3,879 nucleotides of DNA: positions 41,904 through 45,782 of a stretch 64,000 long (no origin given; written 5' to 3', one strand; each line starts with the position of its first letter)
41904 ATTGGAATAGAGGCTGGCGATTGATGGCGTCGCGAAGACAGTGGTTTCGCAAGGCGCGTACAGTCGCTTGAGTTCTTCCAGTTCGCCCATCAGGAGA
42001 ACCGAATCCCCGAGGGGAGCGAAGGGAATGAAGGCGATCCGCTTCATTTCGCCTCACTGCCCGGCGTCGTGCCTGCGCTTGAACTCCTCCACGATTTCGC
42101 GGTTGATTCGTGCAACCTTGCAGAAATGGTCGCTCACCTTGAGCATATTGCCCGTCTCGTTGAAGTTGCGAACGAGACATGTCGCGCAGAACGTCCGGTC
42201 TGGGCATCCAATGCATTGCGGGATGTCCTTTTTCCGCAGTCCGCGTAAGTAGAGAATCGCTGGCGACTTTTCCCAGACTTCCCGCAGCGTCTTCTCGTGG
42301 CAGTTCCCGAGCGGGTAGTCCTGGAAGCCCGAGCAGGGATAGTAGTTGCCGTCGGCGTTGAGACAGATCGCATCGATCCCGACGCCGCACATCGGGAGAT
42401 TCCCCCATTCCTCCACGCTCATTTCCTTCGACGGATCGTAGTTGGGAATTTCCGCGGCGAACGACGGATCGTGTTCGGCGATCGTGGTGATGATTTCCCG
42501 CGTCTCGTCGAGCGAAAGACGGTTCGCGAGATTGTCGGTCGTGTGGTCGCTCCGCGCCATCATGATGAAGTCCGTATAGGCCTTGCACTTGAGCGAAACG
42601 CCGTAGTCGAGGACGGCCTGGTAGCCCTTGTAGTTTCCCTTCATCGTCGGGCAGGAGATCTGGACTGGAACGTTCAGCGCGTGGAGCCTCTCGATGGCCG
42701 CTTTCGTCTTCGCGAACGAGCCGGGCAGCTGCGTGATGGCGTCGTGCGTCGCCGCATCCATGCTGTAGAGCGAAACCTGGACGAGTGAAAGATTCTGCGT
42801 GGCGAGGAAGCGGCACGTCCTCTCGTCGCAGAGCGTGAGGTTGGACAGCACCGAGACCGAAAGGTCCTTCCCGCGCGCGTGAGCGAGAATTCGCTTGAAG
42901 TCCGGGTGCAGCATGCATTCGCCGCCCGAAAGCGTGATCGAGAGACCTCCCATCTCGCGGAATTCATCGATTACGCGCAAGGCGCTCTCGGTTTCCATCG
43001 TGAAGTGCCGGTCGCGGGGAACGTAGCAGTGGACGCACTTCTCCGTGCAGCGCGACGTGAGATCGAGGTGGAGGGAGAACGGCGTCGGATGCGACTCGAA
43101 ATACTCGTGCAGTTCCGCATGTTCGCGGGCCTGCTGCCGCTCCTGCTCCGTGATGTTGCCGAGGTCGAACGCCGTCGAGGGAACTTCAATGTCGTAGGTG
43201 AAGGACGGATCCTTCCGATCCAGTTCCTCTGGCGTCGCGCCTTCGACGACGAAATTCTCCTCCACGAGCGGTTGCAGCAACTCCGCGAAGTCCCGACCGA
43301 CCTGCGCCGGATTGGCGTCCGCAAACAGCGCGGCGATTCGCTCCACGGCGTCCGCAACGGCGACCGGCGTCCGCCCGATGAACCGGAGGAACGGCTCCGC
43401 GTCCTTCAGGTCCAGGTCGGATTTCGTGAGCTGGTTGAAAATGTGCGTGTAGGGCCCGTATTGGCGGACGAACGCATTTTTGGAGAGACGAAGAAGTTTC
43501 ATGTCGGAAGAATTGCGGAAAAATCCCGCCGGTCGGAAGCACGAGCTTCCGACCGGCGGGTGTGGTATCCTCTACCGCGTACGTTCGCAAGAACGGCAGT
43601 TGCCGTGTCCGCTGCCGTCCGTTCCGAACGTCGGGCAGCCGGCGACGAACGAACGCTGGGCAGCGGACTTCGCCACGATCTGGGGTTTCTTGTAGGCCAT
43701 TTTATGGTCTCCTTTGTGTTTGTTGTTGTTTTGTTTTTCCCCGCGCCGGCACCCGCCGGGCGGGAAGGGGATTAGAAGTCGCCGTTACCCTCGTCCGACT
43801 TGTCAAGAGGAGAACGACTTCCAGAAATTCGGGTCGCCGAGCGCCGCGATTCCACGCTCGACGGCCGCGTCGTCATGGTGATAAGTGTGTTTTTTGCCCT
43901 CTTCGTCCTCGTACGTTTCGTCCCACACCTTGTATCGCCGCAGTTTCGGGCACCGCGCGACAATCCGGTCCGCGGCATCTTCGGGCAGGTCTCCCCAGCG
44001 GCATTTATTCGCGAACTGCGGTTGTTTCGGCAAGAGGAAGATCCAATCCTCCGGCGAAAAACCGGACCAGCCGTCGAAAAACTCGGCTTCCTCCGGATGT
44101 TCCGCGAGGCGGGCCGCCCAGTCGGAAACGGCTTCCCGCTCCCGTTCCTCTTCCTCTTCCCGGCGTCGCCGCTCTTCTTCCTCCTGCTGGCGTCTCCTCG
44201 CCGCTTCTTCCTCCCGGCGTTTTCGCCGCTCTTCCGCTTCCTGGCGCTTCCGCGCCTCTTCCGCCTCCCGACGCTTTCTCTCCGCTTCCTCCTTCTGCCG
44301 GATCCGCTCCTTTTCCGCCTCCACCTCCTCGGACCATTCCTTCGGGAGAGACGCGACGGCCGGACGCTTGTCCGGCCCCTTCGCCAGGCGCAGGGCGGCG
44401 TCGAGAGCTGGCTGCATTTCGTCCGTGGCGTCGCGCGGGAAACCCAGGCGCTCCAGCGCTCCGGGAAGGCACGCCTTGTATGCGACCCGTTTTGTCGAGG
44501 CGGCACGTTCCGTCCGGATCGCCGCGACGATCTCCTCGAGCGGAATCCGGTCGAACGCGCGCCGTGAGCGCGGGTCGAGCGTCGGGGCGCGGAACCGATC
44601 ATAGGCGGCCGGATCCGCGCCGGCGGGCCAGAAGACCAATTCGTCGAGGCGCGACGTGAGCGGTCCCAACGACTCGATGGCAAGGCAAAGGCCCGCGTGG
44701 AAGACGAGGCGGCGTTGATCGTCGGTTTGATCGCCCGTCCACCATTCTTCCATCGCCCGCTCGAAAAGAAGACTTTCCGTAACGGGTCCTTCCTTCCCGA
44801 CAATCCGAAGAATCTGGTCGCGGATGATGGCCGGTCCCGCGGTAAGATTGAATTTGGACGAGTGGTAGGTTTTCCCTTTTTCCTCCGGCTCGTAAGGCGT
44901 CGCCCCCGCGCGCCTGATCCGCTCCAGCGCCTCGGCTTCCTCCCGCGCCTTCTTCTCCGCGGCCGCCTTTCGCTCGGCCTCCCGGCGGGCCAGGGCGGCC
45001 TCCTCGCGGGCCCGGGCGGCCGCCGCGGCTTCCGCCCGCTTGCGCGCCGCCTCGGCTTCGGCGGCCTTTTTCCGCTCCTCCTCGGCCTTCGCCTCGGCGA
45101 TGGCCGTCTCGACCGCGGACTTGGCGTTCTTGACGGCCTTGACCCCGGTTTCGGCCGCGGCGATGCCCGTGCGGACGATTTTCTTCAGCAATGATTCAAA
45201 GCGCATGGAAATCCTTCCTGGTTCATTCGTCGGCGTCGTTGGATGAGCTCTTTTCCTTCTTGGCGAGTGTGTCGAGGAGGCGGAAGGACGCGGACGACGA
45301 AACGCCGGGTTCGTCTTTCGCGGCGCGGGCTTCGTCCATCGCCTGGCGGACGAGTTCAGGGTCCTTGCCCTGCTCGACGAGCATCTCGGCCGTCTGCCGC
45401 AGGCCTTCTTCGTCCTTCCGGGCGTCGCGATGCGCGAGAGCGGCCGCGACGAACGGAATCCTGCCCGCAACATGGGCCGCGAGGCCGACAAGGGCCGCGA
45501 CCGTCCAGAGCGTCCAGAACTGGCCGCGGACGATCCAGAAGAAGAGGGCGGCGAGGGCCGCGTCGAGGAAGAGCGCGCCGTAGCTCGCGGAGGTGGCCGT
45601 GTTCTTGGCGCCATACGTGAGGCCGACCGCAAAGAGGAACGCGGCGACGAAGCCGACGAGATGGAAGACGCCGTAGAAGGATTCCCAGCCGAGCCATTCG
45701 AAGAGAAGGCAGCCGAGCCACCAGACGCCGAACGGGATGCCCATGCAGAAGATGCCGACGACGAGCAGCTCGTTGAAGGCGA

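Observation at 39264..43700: RiPP-like operon: untracked 42-aa Cys-containing peptide, rSAM/SPASM maturase, GT9 glycosyltransferase, W-repeat protein, amidohydrolase, small membrane protein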

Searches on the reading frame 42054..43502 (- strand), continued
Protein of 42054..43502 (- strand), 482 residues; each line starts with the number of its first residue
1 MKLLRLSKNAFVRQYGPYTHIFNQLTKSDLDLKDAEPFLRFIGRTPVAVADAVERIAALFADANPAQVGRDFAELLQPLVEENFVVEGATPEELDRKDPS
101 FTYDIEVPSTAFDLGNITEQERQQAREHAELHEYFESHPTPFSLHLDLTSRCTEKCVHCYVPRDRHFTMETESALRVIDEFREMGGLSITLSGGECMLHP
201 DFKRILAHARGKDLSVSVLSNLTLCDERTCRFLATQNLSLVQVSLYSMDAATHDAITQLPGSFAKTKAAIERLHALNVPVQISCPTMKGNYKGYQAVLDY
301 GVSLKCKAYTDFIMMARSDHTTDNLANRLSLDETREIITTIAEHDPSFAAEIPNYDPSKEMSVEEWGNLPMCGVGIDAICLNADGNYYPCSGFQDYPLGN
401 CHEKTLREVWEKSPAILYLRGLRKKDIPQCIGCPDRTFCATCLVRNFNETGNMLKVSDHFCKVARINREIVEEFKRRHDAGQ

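Call 38: fold_search(model_id=the predicted structure, library=pdb)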
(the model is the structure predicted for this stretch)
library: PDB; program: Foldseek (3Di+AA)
matches with E <= 10: 1692; with E <= 0.001: 136
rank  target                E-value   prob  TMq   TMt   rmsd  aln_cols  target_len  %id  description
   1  5v1t_A                1.8e-15  1.00  0.60  0.65   9.3       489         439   15  Crystal structure of Streptococcus suis SuiB bound to precursor peptide SuiA (released 2017-08-30)
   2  6efn                  3.4e-15  1.00  0.51  0.62   8.3       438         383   17  Structure of a RiPP maturase, SkfB (released 2018-10-24)
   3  5v1s_B                3.8e-15  1.00  0.60  0.67   9.4       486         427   16  Crystal structure of Streptococcus suis SuiB bound to S-adenosylmethionine (released 2017-08-30)
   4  5v1q_B                6.9e-15  1.00  0.59  0.64  10.4       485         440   14  Crystal structure of Streptococcus suis SuiB (released 2017-08-30)
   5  5v1s_A                1.0e-14  1.00  0.59  0.66   8.9       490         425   15  Crystal structure of Streptococcus suis SuiB bound to S-adenosylmethionine (released 2017-08-30)
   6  5v1q_A                1.5e-14  1.00  0.56  0.62   9.3       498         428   15  Crystal structure of Streptococcus suis SuiB (released 2017-08-30)
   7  5why_A                4.9e-14  1.00  0.49  0.55  18.6       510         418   14  Structural Insights into Thioether Bond Formation in the Biosynthesis of Sactipeptides (released 2017-07-26)
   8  8vpo                  9.4e-14  1.00  0.49  0.52  16.3       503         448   15  X-Ray Crystal Structure of TigE from Paramaledivibacter caminithermalis (released 2024-02-07)
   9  6c8v                  1.8e-12  1.00  0.47  0.69   7.0       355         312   20  X-ray structure of PqqE from Methylobacterium extorquens (released 2018-02-14)
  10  7vob                  6.2e-12  1.00  0.46  0.65   8.9       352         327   19  The crystal structure of a Radical SAM Enzyme BlsE involved in the Biosynthesis of Blasticidin S (released 2022-05-04)
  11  4k38_B                2.2e-11  1.00  0.52  0.67   6.8       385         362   17  Native anSMEcpe with bound AdoMet and Kp18Cys peptide (released 2013-05-08)
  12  4k39_A                5.5e-11  1.00  0.52  0.67   6.1       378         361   18  Native anSMEcpe with bound AdoMet and Cp18Cys peptide (released 2013-05-08)
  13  4k36_B                7.2e-11  1.00  0.52  0.67   7.1       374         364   18  His6 tagged anSMEcpe with bound AdoMet (released 2013-05-08)
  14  4k39_B                8.0e-11  1.00  0.53  0.69   5.8       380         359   18  Native anSMEcpe with bound AdoMet and Cp18Cys peptide (released 2013-05-08)
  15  4k36_A                8.4e-11  1.00  0.53  0.65   6.2       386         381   18  His6 tagged anSMEcpe with bound AdoMet (released 2013-05-08)
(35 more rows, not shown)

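Call 58: find_encoding_contigs(protein=window:42054-43502:-, flank=1000, max_places=4)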
Protein window:42054-43502:- (482 aa): no gene with exactly this product is on record in the collection.

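Call 64: search_protein_families(library=padloc, proteins=[window:42054-43502:-], max_evalue=0.001)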
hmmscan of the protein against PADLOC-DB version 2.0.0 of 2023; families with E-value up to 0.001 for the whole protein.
window:42054-43502:- (482 aa): 2 families
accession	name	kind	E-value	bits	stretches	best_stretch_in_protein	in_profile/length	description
PDLC02903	pVip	-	4.3e-15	53.9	1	146-283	4-142/257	Viperins not associated with kinases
PDLC02904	pVip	-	2.6e-12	44.8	1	147-291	8-154/262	Viperins associated with kinases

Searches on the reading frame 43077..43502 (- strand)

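Call 27: search_protein_families(library=pfam, proteins=[window:43077-43502:-], max_evalue=1)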
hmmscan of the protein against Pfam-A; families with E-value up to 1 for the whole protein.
seq(142 aa): 1 family
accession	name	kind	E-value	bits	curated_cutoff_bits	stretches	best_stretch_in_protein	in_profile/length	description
PF05402.18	PqqD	-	0.016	16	23.4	1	47-85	30-67/67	Coenzyme PQQ synthesis protein D (PqqD)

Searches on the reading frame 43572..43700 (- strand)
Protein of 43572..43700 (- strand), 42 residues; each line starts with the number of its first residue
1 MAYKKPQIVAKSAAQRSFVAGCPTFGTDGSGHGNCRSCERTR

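Call 3: search_protein_families(library=pfam, proteins=[window:43572-43700:-], max_evalue=0.01)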
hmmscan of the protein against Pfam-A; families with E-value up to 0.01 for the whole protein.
window:43572-43700:- (42 aa): 0 families

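Call 4: search_protein_families(library=ncbifam, proteins=[window:43572-43700:-], max_evalue=0.01)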
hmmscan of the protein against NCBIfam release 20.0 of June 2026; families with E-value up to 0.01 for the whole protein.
window:43572-43700:- (42 aa): 0 families

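Call 12: search_protein_families(library=ncbifam, proteins=[window:43575-43700:-], max_evalue=10)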
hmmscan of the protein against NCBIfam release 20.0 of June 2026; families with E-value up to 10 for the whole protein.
seq(42 aa): 1 family
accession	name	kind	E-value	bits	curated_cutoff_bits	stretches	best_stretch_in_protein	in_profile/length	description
NF007757.0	PRK10438.1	equivalog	0.12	11.5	249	1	8-32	177-201/256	amidohydrolase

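Call 13: search_protein_families(library=pfam, proteins=[window:43575-43700:-], max_evalue=10)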
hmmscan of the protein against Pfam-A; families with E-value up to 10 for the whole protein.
seq(42 aa): 0 families

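Call 45: list_cluster_members(proteins=[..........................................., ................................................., window:43575-43700:-, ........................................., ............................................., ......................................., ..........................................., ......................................, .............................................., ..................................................])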
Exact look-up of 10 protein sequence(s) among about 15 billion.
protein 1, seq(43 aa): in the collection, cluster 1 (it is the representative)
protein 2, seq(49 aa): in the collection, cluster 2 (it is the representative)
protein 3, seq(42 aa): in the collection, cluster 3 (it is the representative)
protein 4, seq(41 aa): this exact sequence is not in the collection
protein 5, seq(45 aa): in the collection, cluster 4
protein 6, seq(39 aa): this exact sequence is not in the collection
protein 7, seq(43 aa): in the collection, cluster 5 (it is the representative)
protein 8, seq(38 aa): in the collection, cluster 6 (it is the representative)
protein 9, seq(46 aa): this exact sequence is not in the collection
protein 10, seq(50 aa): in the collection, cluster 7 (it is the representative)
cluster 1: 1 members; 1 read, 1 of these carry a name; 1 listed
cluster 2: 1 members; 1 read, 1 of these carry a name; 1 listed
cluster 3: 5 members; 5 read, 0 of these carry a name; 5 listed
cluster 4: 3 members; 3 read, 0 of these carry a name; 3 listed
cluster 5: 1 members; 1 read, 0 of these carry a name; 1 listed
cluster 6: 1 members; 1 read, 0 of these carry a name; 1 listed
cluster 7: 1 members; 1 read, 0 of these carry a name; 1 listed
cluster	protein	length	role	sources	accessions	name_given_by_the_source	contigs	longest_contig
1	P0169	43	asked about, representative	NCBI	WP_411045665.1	hypothetical protein [Treponema primitia]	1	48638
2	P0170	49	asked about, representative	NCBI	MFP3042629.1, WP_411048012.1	hypothetical protein LQZ19_12505 [Treponema primitia]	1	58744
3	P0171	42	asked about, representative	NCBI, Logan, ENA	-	-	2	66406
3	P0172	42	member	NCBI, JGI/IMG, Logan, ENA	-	-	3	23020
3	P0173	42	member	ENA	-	-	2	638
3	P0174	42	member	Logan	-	-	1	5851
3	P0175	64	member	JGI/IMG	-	-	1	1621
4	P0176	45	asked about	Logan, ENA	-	-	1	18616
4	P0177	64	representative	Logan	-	-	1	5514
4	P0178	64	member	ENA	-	-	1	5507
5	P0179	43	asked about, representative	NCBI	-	-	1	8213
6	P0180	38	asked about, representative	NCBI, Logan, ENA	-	-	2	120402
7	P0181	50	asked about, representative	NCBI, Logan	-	-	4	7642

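Call 48: find_homologous_proteins(query=A2, max_evalue=0.01)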
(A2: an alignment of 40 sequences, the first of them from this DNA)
Query A2 (40 sequences) (42 aa, profile of the alignment): 2081 proteins with E <= 0.01 among 2142 candidates; the best 120 are listed.
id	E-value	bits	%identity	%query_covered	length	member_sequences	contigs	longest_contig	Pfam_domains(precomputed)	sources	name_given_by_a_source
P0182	4.2e-17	79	55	98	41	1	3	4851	-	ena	-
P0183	5.8e-17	79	48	100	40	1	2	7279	-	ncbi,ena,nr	ncbi:hypothetical protein [uncultured Treponema sp.]|nr:hypothetical protein [uncultured Treponema s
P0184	6.0e-17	79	55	100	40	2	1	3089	-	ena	-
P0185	6.3e-17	79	45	100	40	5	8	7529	-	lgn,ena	-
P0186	7.0e-17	79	48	100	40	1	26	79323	-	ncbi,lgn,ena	-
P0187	7.1e-17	79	52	100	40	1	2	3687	-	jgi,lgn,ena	-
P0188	7.4e-17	79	50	100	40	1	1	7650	-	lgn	-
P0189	8.0e-17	78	55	100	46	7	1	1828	-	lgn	-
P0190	8.6e-17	78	49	98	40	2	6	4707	-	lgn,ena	-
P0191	1.2e-16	78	54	98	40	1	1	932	-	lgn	-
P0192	1.3e-16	78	44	100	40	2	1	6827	-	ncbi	-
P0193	1.3e-16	78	46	98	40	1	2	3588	-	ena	-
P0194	1.4e-16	78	48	100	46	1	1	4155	-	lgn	-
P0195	1.4e-16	78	52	100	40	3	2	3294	-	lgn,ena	-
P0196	1.5e-16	78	56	98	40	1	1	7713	-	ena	-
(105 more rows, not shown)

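Call 64: search_protein_families(library=padloc, proteins=[window:43572-43700:-], max_evalue=0.001)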
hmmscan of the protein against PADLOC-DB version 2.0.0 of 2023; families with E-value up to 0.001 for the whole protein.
window:43572-43700:- (42 aa): 0 families

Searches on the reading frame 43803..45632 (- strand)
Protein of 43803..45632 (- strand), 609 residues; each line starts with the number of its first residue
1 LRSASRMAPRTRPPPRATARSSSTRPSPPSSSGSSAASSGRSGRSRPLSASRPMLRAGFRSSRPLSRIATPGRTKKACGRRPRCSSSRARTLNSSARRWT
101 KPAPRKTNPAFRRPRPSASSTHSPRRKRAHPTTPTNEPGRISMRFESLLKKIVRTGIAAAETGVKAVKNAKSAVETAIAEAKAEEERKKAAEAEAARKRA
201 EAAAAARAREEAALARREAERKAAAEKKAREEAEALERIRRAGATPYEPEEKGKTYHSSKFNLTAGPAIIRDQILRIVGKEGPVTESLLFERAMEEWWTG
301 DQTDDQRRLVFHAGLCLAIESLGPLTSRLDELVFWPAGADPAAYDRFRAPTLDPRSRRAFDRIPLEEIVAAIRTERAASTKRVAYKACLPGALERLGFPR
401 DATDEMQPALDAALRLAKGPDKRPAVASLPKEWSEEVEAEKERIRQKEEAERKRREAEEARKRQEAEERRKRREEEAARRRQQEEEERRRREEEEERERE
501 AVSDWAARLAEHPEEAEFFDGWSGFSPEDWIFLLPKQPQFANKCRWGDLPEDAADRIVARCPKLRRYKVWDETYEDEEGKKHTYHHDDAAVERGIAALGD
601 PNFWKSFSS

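Call 27: search_protein_families(library=pfam, proteins=[window:43803-45632:-], max_evalue=1)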
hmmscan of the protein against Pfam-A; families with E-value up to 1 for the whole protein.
window:43803-45632:- (609 aa): 1 family
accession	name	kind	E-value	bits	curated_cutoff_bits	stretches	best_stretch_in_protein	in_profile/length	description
PF19268.4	CIS_TMP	-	0.59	9.8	27.8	0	171-318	228-311/463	Contractile injection system tape measure protein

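Call 64: search_protein_families(library=padloc, proteins=[window:43803-45632:-], max_evalue=0.001)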
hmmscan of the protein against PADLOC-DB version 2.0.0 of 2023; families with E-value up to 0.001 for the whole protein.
window:43803-45632:- (609 aa): 0 families
